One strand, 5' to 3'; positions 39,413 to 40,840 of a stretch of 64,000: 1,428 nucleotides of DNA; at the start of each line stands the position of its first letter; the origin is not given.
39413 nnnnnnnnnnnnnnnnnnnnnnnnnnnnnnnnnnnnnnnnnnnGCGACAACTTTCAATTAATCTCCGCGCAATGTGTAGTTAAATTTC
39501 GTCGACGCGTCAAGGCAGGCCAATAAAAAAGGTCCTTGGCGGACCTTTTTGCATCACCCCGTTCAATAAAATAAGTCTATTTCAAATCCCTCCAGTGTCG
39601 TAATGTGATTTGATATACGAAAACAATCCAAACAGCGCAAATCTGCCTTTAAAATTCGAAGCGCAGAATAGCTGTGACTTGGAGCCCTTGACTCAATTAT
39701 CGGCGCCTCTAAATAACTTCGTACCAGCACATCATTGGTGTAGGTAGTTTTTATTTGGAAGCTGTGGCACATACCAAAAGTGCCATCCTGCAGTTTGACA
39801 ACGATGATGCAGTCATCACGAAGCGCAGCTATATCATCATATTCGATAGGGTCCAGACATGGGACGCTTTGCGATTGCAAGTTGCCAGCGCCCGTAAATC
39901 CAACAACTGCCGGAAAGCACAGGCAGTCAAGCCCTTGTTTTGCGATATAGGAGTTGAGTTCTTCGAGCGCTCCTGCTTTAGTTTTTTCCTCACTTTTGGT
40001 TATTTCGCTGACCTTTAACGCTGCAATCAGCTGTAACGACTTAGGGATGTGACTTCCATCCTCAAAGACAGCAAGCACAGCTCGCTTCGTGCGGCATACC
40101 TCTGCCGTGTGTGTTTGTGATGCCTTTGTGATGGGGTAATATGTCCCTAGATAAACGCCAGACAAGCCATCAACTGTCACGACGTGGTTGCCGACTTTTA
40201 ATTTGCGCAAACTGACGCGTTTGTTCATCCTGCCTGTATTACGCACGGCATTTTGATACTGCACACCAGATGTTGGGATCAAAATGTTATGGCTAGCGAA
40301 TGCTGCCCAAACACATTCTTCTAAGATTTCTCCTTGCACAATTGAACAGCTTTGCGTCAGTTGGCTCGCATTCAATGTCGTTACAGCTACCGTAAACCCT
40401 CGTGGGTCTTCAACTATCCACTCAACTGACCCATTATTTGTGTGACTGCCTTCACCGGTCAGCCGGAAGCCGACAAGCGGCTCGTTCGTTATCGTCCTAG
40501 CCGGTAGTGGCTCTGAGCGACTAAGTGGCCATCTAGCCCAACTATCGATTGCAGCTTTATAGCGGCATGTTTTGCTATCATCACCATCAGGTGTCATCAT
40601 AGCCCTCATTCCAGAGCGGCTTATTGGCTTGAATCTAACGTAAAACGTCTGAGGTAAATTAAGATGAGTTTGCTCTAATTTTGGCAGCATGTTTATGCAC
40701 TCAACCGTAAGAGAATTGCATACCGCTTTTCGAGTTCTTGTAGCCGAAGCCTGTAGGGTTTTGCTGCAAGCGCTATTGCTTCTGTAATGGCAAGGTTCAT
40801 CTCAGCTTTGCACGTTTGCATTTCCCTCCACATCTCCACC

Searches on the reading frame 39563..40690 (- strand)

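Call 46: search_protein_families(library=phrogs, max_evalue=0.00001, proteins=[window:39563-40690:-])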
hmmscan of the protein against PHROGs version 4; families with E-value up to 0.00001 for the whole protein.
window:39563-40690:- (375 aa): 4 families
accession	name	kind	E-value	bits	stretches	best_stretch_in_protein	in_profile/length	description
phrog_6266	-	unknown function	3.3e-18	67.1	1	67-171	63-167/328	-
phrog_2475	-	unknown function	4.7e-11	43.7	1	49-209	41-202/383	-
phrog_30990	-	unknown function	7.2e-11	42.9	1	66-182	71-194/282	-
phrog_14061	-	unknown function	4e-07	30.5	1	12-174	3-159/402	-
